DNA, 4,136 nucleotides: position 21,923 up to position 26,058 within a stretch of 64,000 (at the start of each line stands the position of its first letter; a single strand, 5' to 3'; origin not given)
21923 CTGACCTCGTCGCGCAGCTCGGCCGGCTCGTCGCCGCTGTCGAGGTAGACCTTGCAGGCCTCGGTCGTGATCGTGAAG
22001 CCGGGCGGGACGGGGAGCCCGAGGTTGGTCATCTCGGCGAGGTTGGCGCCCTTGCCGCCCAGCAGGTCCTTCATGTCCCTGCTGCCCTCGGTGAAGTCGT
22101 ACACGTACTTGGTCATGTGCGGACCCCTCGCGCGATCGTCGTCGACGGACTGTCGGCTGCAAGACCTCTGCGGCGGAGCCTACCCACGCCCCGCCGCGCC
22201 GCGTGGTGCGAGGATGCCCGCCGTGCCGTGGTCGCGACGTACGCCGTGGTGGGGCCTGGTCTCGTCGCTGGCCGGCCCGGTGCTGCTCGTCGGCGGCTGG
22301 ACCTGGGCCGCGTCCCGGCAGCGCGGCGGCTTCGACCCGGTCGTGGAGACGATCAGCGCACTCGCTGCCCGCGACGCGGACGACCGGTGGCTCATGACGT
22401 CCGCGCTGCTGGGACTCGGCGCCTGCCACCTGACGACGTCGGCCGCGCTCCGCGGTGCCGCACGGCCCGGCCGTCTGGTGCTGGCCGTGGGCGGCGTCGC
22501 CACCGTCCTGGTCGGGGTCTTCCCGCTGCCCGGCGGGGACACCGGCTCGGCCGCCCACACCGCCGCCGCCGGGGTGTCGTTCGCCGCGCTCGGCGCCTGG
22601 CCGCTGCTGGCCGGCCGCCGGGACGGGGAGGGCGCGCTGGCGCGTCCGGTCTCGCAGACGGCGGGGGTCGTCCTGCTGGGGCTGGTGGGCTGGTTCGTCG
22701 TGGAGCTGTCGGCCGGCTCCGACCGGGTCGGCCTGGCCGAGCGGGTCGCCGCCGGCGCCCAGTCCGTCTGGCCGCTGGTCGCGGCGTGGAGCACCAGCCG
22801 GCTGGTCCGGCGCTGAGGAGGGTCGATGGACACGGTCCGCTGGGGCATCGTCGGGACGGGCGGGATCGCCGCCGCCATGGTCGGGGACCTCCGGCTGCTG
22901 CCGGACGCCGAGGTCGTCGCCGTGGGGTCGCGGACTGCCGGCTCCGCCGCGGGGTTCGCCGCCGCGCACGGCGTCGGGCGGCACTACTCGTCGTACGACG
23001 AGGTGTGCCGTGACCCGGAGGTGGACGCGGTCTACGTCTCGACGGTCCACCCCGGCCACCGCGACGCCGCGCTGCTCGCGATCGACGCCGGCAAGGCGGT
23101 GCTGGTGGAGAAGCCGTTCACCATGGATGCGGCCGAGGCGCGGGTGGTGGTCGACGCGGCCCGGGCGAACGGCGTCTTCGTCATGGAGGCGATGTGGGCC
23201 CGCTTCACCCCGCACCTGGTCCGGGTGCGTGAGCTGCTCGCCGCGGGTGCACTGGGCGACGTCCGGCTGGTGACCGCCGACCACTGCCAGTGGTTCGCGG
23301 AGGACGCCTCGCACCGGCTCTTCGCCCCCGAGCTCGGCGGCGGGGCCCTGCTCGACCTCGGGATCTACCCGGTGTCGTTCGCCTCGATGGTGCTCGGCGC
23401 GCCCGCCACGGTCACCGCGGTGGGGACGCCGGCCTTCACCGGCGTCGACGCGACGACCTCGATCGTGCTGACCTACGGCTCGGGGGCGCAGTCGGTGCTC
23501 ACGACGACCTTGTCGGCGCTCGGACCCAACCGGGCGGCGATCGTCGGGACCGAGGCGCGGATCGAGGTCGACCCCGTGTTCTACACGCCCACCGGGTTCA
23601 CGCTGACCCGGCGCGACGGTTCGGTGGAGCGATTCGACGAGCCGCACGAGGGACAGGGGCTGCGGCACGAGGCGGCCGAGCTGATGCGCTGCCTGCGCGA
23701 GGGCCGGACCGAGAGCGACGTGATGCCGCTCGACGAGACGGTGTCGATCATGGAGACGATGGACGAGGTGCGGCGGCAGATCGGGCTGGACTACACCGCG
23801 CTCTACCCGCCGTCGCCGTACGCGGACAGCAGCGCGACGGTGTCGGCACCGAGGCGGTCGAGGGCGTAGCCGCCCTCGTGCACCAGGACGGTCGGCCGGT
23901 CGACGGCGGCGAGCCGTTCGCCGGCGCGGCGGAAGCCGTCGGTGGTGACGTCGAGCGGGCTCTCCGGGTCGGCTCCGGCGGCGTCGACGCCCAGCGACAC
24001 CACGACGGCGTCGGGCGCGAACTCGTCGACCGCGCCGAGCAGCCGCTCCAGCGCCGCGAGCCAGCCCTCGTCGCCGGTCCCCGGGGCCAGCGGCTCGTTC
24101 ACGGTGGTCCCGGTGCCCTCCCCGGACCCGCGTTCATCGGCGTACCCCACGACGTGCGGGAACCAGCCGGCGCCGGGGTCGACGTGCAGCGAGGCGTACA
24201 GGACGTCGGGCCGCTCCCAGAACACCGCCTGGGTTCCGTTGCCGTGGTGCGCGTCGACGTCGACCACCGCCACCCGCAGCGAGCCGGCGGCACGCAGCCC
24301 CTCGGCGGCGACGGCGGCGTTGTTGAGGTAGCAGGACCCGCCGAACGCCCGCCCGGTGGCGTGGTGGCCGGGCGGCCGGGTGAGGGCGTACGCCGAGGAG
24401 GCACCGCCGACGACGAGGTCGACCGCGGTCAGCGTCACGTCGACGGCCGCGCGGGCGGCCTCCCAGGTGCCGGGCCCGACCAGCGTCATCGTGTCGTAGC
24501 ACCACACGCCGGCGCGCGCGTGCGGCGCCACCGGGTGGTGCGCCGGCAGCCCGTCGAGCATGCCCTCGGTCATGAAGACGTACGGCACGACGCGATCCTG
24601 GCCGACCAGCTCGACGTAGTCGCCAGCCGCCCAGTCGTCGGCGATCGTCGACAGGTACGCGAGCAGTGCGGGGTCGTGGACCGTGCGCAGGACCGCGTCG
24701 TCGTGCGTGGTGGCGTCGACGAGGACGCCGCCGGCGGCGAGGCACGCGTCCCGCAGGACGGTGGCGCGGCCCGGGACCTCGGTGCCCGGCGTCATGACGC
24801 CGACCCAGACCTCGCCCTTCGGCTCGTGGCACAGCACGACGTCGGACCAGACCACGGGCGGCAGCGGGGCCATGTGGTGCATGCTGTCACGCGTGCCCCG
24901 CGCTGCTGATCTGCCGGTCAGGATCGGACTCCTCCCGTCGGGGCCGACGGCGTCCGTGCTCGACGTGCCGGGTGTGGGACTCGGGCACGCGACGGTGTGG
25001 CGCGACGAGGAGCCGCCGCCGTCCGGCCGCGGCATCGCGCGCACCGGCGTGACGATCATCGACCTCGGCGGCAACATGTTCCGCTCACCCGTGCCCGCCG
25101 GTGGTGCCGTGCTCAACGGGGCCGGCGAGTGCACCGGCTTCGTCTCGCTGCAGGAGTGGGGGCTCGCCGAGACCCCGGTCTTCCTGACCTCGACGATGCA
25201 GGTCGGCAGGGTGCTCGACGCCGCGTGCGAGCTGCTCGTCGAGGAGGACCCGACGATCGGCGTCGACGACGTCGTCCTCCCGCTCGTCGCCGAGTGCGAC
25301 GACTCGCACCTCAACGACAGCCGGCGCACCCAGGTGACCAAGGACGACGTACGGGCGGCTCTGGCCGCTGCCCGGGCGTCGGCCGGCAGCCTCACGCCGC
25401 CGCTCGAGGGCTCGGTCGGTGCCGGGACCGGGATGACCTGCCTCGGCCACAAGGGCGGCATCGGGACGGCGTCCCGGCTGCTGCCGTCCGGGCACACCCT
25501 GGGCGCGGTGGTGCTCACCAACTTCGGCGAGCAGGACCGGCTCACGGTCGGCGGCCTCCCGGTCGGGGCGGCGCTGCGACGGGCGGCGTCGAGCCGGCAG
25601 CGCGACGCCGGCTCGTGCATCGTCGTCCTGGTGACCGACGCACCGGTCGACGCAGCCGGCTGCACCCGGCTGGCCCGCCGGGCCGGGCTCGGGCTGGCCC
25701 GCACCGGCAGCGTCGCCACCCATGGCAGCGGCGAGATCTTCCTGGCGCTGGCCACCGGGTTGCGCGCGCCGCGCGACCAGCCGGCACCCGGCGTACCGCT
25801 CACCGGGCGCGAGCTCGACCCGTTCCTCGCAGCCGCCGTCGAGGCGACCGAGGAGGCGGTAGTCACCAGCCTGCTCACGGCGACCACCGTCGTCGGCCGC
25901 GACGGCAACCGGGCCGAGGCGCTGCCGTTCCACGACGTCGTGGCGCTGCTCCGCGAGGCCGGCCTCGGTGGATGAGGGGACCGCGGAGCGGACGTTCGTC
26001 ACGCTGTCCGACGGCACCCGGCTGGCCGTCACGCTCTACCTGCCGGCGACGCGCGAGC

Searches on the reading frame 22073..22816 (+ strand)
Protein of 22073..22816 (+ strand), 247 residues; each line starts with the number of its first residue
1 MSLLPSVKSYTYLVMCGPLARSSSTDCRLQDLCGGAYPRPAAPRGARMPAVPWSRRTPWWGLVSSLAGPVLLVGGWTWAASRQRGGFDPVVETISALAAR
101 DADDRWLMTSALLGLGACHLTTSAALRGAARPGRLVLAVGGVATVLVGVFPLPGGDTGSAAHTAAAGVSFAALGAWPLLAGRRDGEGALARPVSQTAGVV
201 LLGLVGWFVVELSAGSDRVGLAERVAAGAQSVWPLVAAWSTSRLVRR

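Call 70: search_protein_families(library=pfam, proteins=[window:22073-22816:+], max_evalue=0.00001)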
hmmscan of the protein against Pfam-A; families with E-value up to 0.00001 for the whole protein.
window:22073-22816:+ (247 aa): 1 family
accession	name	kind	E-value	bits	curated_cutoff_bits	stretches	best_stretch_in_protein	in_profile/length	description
PF06197.19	DUF998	-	2.1e-27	96.4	30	1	67-239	2-183/184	Protein of unknown function (DUF998)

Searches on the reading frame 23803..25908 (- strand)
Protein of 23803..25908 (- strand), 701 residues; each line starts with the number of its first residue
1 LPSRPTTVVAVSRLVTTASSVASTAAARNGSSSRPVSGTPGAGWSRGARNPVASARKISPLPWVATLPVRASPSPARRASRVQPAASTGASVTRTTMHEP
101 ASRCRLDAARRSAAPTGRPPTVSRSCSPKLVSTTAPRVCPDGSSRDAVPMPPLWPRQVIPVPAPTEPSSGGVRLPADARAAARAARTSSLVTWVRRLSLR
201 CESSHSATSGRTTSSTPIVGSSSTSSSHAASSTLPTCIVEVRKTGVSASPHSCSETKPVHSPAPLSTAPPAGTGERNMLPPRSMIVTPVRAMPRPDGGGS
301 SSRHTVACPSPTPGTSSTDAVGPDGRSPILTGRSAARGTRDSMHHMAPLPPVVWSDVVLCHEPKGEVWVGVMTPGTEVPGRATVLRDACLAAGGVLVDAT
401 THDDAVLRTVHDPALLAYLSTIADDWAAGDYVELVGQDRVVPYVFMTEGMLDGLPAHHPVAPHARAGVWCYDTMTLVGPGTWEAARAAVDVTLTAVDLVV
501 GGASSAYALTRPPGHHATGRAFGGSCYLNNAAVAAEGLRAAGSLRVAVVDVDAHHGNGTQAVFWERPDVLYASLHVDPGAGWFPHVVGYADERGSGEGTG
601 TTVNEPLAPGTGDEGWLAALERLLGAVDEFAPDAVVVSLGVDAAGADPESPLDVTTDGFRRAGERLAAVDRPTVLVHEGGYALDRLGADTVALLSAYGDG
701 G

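Call 70: search_protein_families(library=pfam, proteins=[window:23803-25908:-], max_evalue=0.00001)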
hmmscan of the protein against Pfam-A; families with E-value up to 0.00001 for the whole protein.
window:23803-25908:- (701 aa): 1 family
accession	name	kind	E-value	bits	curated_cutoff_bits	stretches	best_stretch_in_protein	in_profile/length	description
PF00850.24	Hist_deacetyl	-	1.5e-66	225.2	27.9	1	395-692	25-293/298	Histone deacetylase domain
